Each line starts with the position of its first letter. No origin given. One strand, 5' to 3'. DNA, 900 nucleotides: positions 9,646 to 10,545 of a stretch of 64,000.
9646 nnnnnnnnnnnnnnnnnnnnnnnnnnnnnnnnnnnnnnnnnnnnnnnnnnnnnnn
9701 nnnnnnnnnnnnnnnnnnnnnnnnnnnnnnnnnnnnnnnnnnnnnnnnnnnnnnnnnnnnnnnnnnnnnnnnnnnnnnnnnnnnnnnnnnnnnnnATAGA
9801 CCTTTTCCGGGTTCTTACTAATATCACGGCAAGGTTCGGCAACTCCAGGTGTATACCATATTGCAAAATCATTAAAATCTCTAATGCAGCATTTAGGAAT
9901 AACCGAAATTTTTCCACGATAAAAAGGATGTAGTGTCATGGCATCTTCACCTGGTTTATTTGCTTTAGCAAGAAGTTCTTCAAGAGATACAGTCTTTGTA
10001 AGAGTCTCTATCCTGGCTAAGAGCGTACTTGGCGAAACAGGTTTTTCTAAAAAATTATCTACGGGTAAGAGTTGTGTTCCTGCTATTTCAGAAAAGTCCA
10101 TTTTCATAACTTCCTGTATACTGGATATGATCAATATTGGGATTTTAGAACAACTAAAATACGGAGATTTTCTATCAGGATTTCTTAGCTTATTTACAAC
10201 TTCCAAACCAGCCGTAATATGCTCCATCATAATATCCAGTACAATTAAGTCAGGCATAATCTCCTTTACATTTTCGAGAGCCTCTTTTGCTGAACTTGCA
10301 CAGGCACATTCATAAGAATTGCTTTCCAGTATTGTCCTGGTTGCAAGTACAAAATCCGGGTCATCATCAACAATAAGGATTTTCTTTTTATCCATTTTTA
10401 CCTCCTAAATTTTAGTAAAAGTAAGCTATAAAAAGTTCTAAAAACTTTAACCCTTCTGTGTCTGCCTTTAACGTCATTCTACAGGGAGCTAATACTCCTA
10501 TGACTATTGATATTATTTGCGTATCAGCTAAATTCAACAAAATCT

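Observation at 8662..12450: Receiver domain fused to malic enzyme, next to an orphan dual-REC protein and a soluble REC-histidine kinase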

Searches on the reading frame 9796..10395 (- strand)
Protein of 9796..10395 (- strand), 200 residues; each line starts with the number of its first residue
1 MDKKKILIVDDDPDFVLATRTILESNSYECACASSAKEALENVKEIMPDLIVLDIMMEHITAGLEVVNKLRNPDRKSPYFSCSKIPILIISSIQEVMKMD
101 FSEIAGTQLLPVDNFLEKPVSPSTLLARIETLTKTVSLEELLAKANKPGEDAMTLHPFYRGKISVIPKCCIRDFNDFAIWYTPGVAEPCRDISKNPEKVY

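Call 45: search_protein_representatives(protein=window:9796-10395:-)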
Query: 200 residues. Proteins with E-value up to 0.001 (for the whole library): 54136; up to 1e-10: 2320; up to 1e-30: 10. The best 150 are listed.
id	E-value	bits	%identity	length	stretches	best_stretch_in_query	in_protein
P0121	1.3e-36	142.7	37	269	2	3-135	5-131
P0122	4.4e-36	140.9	39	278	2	5-134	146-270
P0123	1.4e-35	139.3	33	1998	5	4-101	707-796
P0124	7.2e-34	133.7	35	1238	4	6-101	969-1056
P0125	1.3e-33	132.9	41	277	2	1-136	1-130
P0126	3.6e-33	131.4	38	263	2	2-133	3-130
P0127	3.5e-32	128.2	35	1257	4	5-129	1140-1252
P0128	4.0e-32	128.0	35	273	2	3-134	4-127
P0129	1.6e-31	126.0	52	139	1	4-132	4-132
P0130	2.3e-31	125.5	34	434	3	5-132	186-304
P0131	1.3e-30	123.1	39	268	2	1-134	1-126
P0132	3.1e-30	121.9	39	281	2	3-142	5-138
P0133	6.8e-30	120.7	35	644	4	2-91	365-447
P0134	2.5e-29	118.9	35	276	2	3-137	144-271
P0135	3.0e-28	115.4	78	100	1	134-200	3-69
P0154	6.1e-25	104.6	45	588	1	2-132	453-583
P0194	1.1e-22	97.3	44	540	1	4-132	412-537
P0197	1.3e-22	97.0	32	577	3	1-94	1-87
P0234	1.9e-21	93.2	65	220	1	133-200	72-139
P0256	1.9e-20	89.9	62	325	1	135-200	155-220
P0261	3.1e-20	89.3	35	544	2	5-152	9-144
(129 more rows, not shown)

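Call 46: search_protein_families(library=pfam, proteins=[P0261, P0256, P0197, P0154, P0194, P0234, P0129], max_evalue=0.0001)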
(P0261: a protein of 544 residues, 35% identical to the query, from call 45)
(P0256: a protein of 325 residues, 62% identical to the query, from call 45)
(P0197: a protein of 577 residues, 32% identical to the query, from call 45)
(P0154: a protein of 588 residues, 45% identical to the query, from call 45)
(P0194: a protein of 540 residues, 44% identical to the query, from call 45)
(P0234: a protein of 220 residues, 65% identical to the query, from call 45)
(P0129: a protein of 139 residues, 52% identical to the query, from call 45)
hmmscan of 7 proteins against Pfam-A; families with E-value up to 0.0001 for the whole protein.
P0261 (544 aa): 3 families
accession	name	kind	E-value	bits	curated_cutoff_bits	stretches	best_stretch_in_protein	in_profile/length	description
PF00072.30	Response_reg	-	8.5e-56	187.3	30.2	2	10-122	1-111/111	Response regulator receiver domain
PF02518.31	HATPase_c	-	8.8e-26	91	26.4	1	262-384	3-110/111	Histidine kinase-, DNA gyrase B-, and HSP90-like ATPase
PF00512.31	HisKA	-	8.7e-19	67.8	26.9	1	148-213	2-66/66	His Kinase A (phospho-acceptor) domain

P0256 (325 aa): 2 families
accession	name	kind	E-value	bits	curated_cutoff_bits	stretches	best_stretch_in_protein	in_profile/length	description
PF00390.24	malic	-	1.4e-29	103.7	23.1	1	183-313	4-182/182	Malic enzyme, N-terminal domain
PF07729.17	FCD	-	2.3e-26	93.1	24.3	1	1-111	2-112/125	FCD domain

P0197 (577 aa): 3 families
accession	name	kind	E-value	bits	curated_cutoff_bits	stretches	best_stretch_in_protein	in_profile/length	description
PF00072.30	Response_reg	-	2.3e-72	240.7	30.2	3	272-384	1-111/111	Response regulator receiver domain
PF00990.26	GGDEF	-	1.6e-15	57.7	23.8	1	398-483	5-90/161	Diguanylate cyclase, GGDEF domain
PF23198.2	PDE8A_N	-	8.8e-05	22.9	29.6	0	272-343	13-85/147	PDE8A-like, N-terminal domain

P0154 (588 aa): 5 families
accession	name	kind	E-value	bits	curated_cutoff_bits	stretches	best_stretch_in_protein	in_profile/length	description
PF02518.31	HATPase_c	-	4.5e-29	101.6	26.4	1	311-428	1-110/111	Histidine kinase-, DNA gyrase B-, and HSP90-like ATPase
PF00072.30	Response_reg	-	2.6e-15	57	30.2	1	457-581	1-111/111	Response regulator receiver domain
PF25323.1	6TM_PilS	-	1.2e-09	38.6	27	1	7-181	23-185/189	PilS-like transmembrane domain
PF00512.31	HisKA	-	1.9e-08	34.7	26.9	1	199-264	2-64/66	His Kinase A (phospho-acceptor) domain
PF13581.12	HATPase_c_2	-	2.9e-07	31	27.4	1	306-399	22-112/127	Histidine kinase-like ATPase domain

P0194 (540 aa): 2 families
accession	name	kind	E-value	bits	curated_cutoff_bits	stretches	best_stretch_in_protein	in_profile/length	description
PF00871.23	Acetate_kinase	-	9.1e-150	499.1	22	1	3-386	2-392/392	Acetokinase family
PF00072.30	Response_reg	-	7.8e-16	58.7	30.2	1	414-534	1-110/111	Response regulator receiver domain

P0234 (220 aa): 1 family
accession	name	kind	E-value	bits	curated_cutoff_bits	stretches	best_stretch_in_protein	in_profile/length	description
PF00390.24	malic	-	1.6e-20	74.1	23.1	1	100-195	2-118/182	Malic enzyme, N-terminal domain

P0129 (139 aa): 1 family
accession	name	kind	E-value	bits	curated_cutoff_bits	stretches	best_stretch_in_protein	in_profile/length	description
PF00072.30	Response_reg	-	1.4e-19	70.7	30.2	1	6-129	1-110/111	Response regulator receiver domain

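Call 49: find_homologous_proteins(query=P0194)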
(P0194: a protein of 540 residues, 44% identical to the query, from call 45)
Query P0194 (540 aa): 8000 proteins with E <= 0.001 among 8000 candidates; the best 120 are listed.
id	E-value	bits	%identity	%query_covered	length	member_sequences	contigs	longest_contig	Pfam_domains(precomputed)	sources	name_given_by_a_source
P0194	0.0e+0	1212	100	100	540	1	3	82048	PF00871.24,PF00072.31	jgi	jgi:acetate kinase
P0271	2.1e-265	899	74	100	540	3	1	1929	PF00871.24,PF00072.31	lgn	-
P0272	3.5e-259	879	72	100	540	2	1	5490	PF00871.24,PF00072.31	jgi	jgi:acetate kinase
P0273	1.9e-255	867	72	100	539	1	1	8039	PF00871.24,PF00072.31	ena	-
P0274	4.9e-255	865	71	100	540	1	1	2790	PF00871.24,PF00072.31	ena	-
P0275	3.7e-253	859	69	100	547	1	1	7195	PF00871.24,PF00072.31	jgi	jgi:acetate kinase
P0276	4.7e-253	859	71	100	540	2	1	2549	PF00871.24,PF00072.31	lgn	-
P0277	2.2e-251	853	69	100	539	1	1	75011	PF00871.24,PF00072.31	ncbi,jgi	-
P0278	3.4e-249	846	70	100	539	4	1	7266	PF00871.24,PF00072.31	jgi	jgi:acetate kinase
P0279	1.2e-247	841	69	100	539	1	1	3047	PF00871.24,PF00072.31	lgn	-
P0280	2.6e-247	840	69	100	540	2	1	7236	PF00871.24,PF00072.31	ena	-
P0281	2.8e-245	833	69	100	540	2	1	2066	PF00871.24,PF00072.31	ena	-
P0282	5.8e-244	829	70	100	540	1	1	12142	PF00871.24,PF00072.31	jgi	jgi:acetate kinase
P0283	4.1e-242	823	67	100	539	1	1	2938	PF00871.24,PF00072.31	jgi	jgi:acetate kinase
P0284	6.5e-242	822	68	100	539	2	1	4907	PF00871.24,PF00072.31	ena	-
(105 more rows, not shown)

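Call 50: find_encoding_contigs(protein=P0194, flank=10000, max_places=1)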
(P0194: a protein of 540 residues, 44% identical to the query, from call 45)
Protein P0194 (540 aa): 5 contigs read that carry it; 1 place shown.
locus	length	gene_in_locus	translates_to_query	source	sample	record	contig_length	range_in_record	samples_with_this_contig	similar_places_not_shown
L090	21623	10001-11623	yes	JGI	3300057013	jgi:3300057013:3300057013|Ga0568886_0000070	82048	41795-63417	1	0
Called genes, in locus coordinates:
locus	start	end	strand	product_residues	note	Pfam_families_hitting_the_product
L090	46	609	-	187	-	-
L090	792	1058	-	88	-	PF11197:DUF2835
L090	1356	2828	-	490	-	PF13860:FlgD_ig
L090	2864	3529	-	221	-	PF01965:DJ-1_PfpI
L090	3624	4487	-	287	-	PF01978:TrmB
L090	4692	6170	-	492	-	PF13860:FlgD_ig (weak)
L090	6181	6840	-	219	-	PF01965:DJ-1_PfpI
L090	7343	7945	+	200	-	PF07638:Sigma70_ECF, PF04542:Sigma70_r2, PF08281:Sigma70_r4_2, PF04545:Sigma70_r4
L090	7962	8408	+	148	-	PF13490:zf-HC2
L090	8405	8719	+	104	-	PF01906:YbjQ_1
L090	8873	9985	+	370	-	PF00072:Response_reg, PF00512:HisKA, PF02518:HATPase_c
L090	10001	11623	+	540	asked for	PF00871:Acetate_kinase, PF00072:Response_reg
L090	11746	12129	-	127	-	-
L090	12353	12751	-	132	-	PF12675:DUF3795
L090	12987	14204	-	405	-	PF00079:Serpin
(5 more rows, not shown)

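Call 51: find_encoding_contigs(protein=P0277, flank=10000, max_places=1)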
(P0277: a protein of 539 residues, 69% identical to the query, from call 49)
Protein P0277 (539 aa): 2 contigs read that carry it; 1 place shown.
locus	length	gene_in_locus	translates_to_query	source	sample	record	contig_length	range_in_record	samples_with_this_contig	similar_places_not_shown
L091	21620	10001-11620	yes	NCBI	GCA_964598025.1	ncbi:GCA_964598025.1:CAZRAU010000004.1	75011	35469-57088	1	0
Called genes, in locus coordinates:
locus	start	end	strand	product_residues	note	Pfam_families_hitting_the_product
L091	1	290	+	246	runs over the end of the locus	PF01569:PAP2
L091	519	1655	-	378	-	PF02073:Peptidase_M29 (faint), PF26233:NicX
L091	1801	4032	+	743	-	PF00884:Sulfatase, PF01663:Phosphodiest, PF16347:SGSH_C, PF14559:TPR_19, PF13414:TPR_11, PF14559:TPR_19, PF23914:TPR_CcmH_CycH, PF14559:TPR_19, +21 more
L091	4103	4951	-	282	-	PF02775:TPP_enzyme_C, PF12367:PFO_beta_C (faint)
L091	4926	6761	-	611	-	PF01558:POR, PF01855:POR_N, PF17147:PFOR_II (weak)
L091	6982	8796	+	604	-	PF04187:Cofac_haem_bdg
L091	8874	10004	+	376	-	PF00072:Response_reg, PF00512:HisKA (weak), PF02518:HATPase_c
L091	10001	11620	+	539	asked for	PF00871:Acetate_kinase, PF00072:Response_reg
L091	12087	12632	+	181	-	PF13302:Acetyltransf_3, PF00583:Acetyltransf_1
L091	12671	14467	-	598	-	PF00884:Sulfatase, PF01663:Phosphodiest (weak), PF16347:SGSH_C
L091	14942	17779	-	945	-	PF13802:Gal_mutarotas_2, PF01055:Glyco_hydro_31_2nd, PF21365:Glyco_hydro_31_3rd, PF17137:DUF5110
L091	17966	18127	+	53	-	-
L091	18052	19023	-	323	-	PF04055:Radical_SAM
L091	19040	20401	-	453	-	PF00072:Response_reg, PF00158:Sigma54_activat, PF14532:Sigma54_activ_2, PF25601:AAA_lid_14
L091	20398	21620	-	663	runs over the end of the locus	PF08448:PAS_4 (faint), PF02518:HATPase_c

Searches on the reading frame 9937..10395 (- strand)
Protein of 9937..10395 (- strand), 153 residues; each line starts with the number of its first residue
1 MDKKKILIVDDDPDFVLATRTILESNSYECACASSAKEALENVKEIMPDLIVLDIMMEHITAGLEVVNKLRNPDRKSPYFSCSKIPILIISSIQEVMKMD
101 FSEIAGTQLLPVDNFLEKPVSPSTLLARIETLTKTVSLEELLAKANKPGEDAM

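Call 19: find_related_loci(query=A2, collection=genome_contigs, flank=9000)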
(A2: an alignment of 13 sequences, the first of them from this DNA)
Query A2 (153 aa) in genome_contigs; peptide patterns used: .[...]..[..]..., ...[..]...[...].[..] (x = any residue, [..] = any of these).
599 stretches matched a pattern (row limit reached: there are more); 557 encode a relative of the query (tblastn E <= 1e-3); the best 80 are kept; 80 distinct loci.
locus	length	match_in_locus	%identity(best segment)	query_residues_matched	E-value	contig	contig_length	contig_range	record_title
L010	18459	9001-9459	75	1-153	8e-76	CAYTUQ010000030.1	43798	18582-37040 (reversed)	MAG TPA_asm: uncultured bacterium isolate binchicken_co262_234 genome assembly, contig: NODE_680_length_43798_cov_23.201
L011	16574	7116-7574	77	1-153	4e-76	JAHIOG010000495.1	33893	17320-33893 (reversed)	MAG: bacterium isolate KR13_S3.mb.119 KR13_S3.mb.119_k141_458604, whole genome shotgun sequence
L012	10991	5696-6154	76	1-153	1e-68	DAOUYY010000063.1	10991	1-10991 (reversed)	MAG TPA_asm: Candidatus Neomarinimicrobiota bacterium isolate CSMAG_939 CSMAG_939_k141_1452184_length_10991_cov_11.0000,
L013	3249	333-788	67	2-153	1e-63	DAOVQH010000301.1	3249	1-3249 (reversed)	MAG TPA_asm: Candidatus Cloacimonadota bacterium isolate CSMAG_1570 CSMAG_1570_k141_1631866_length_3249_cov_33.0000, who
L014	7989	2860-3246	51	4-132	1e-40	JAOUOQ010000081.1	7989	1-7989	MAG: Candidatus Aminicenantes bacterium isolate 8_1_Oct_SF_Bin20 8_1_Oct_SF_Bin20_scaffold_8829_c1, whole genome shotgun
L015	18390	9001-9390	52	3-132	2e-38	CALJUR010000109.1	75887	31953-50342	MAG TPA_asm: uncultured Myxococcales bacterium isolate SRR6007444_bin.12_CONCOCT_v1.1_MAG genome assembly, contig: ERZ72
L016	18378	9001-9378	50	5-132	3e-37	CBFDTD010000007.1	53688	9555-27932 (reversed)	MAG TPA_asm: uncultured bacterium isolate SRR6823440_binner13_Refined_23 genome assembly, contig: ERZ650341.163, whole g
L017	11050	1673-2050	49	5-132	6e-35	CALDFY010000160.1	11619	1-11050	MAG: uncultured Anaerolineae bacterium isolate S1_Bin_Bin_9_sub_1 genome assembly, contig: c_000000805696, whole genome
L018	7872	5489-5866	50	4-132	8e-35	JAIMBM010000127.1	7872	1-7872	MAG: Anaerolineae bacterium isolate HOT.MB2.62 Contig127, whole genome shotgun sequence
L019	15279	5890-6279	47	1-132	4e-34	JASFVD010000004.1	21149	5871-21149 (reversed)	MAG: Anaerolineae bacterium isolate D1105M20metaG_Bin_119 D1105M20metaG_FD_scaffold_502_c1, whole genome shotgun sequenc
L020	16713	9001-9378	46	5-132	1e-32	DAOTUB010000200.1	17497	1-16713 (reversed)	MAG TPA_asm: Anaerolineae bacterium isolate F17_41 k129_201821, whole genome shotgun sequence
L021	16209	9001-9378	44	4-129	7e-32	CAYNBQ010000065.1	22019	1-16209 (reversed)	MAG TPA_asm: uncultured Verrucomicrobiota bacterium isolate SRP338002_co1_114 genome assembly, contig: NODE_2224_length_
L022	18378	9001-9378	44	5-132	5e-30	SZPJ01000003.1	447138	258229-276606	Chloroflexi bacterium CFX3 ZYPT4scaffold_15, whole genome shotgun sequence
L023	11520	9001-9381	43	4-132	2e-32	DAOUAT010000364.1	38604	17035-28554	MAG TPA_asm: Anaerolineae bacterium isolate H66_683 k113_40395, whole genome shotgun sequence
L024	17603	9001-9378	43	5-132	4e-29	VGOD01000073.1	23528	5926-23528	MAG: Chloroflexi bacterium isolate K_DeepCast_250m_m2_061 K_DeepCast_250m_m2_061_Ga0194125_10003943, whole genome shotgu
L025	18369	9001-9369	44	6-134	3e-29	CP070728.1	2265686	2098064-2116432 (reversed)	MAG: Planctomycetota bacterium isolate bin43 chromosome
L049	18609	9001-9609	43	5-141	7e-26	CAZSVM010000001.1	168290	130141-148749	MAG TPA_asm: uncultured Actinomycetota bacterium isolate SRP323688_co1_44 genome assembly, contig: NODE_169_length_16829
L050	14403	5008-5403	39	3-137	7e-26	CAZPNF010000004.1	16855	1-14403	MAG TPA_asm: uncultured bacterium isolate binchicken_co262_332 genome assembly, contig: NODE_3652_length_16855_cov_3.677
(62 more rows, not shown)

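Call 58: find_homologous_proteins(query=A3, max_evalue=1e-10)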
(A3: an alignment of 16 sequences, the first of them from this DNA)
Query A3 (16 sequences) (135 aa, profile of the alignment): 5257 proteins with E <= 1e-10 among 8000 candidates; the best 120 are listed.
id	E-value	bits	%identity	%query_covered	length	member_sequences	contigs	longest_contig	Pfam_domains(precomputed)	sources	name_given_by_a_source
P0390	4.0e-56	206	100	100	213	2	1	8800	PF00072.31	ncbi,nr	ncbi:response regulator, partial [candidate division WOR-3 bacterium]|nr:response regulator [candida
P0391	3.4e-55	203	75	100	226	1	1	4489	PF00390.25,PF00072.31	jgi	jgi:malate dehydrogenase (oxaloacetate-decarboxylating)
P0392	5.1e-51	190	45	98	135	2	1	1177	PF00072.31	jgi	jgi:CheY-like chemotaxis protein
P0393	8.9e-51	189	52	98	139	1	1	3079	PF00072.31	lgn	-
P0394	1.8e-50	188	49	98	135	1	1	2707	PF00072.31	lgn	-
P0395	2.3e-50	188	49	98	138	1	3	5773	PF00072.31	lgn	-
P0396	3.0e-50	187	50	98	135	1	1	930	PF00072.31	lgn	-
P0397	3.8e-50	187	49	98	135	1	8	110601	PF00072.31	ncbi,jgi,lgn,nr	ncbi:MAG: response regulator [Deltaproteobacteria bacterium]|nr:response regulator [Deltaproteobacte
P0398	4.2e-50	187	50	98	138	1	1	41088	PF00072.31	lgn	-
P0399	4.9e-50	187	49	98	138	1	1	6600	PF00072.31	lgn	-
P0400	5.4e-50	186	50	91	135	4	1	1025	PF00072.31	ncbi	-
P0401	6.5e-50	186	47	98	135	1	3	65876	PF00072.31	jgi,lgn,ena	jgi:CheY-like chemotaxis protein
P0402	7.1e-50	186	51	98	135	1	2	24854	PF00072.31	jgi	-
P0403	7.7e-50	186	50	98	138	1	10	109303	PF00072.31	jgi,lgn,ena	jgi:CheY-like chemotaxis protein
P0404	8.3e-50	186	50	91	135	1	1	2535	PF00072.31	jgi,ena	jgi:CheY-like chemotaxis protein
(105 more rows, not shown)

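Call 71: search_protein_families(library=pfam, proteins=[L025:10955-13021:+, L025:13063-14151:+, L025:14151-14972:+, L025:15868-17526:+, L049:10460-11527:+, L049:11524-12387:+, L049:12396-13163:+, L049:13117-14460:+, L050:6482-8248:+, L050:8470-9570:+], max_evalue=0.000001)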
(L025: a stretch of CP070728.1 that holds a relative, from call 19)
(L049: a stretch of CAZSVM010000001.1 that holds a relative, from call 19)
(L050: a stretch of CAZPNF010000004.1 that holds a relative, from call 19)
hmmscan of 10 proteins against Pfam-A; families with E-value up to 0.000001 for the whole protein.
L025:10955-13021:+ (688 aa): 3 families
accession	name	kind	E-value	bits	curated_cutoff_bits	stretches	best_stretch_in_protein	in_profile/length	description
PF00384.28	Molybdopterin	-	1.7e-75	254.7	24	1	58-478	1-353/353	Molybdopterin oxidoreductase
PF01568.27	Molydop_binding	-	5e-24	84.9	26.8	1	574-659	1-83/110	Molydopterin dinucleotide binding domain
PF04879.21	Molybdop_Fe4S4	-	2.7e-15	56.5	22.7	1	1-55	1-55/55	Molybdopterin oxidoreductase Fe4S4 domain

L025:13063-14151:+ (362 aa): 1 family
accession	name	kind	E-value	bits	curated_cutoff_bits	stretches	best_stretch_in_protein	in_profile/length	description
PF17179.9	Fer4_22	-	9.7e-29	100.5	27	1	255-350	1-95/95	4Fe-4S dicluster domain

L025:14151-14972:+ (273 aa): 3 families
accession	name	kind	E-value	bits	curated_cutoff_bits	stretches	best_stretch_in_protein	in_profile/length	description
PF00175.26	NAD_binding_1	-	2.2e-17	64.1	22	1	115-217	1-107/109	Oxidoreductase NAD-binding domain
PF10418.14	DHODB_Fe-S_bind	-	1e-11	44.8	23.9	1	236-268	1-40/41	Iron-sulfur cluster binding domain of dihydroorotate dehydrogenase B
PF00970.30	FAD_binding_6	-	1.4e-07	32.2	21.1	1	24-101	14-96/99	Oxidoreductase FAD-binding domain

L025:15868-17526:+ (552 aa): 3 families
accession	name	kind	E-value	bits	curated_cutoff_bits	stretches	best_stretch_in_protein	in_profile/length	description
PF00346.24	Complex1_49kDa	-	3e-67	227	24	2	287-453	2-168/271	Respiratory-chain NADH dehydrogenase, 49 Kd subunit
PF00329.25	Complex1_30kDa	-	6e-24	85.4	22.5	1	33-152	2-122/124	Respiratory-chain NADH dehydrogenase, 30 Kd subunit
PF00374.24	NiFeSe_Hases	-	2.3e-14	53.7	25.8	1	210-279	1-69/508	Nickel-dependent hydrogenase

L049:10460-11527:+ (355 aa): 4 families
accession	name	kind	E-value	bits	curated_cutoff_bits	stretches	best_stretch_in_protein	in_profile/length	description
PF17179.9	Fer4_22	-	2.4e-33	115.3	27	1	247-341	2-95/95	4Fe-4S dicluster domain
PF13746.11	Fer4_18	-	2.8e-09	37.6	27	0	283-345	16-79/114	4Fe-4S dicluster domain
PF12838.12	Fer4_7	-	3.7e-09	37.3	27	0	314-341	25-52/52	4Fe-4S dicluster domain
PF13187.11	Fer4_9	-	1.4e-07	31.8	27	0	327-342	2-17/52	4Fe-4S dicluster domain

L049:11524-12387:+ (287 aa): 2 families
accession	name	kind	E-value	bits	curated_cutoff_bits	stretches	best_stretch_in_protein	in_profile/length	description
PF00175.26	NAD_binding_1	-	2.6e-12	47.8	22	1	126-228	2-107/109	Oxidoreductase NAD-binding domain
PF10418.14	DHODB_Fe-S_bind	-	6.2e-10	39.1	23.9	1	247-279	1-40/41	Iron-sulfur cluster binding domain of dihydroorotate dehydrogenase B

L049:12396-13163:+ (255 aa): 1 family
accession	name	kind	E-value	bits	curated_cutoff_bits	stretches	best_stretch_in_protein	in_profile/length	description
PF01058.29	Oxidored_q6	-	4.2e-27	94.8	27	1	14-151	1-127/128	NADH ubiquinone oxidoreductase, 20 Kd subunit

L049:13117-14460:+ (447 aa): 1 family
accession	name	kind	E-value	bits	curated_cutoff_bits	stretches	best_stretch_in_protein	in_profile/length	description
PF00374.24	NiFeSe_Hases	-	1.4e-31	110.5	25.8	2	244-440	297-508/508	Nickel-dependent hydrogenase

L050:6482-8248:+ (588 aa): 3 families
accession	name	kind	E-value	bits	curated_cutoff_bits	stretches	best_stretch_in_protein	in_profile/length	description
PF02436.23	PYC_OADA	-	7.6e-55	186.2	27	1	292-491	1-198/201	Conserved carboxylase domain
PF00364.28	Biotin_lipoyl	-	9.7e-20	70.6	22.1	1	521-587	2-73/73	Biotin-requiring enzyme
PF00682.25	HMGL-like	-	7.8e-17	62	29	1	118-267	109-257/260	HMGL-like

L050:8470-9570:+ (366 aa): 1 family
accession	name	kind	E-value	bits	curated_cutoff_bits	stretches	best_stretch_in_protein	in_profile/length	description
PF03977.18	OAD_beta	-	1.3e-153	511.6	31.6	1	15-364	2-349/349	Na+-transporting oxaloacetate decarboxylase beta subunit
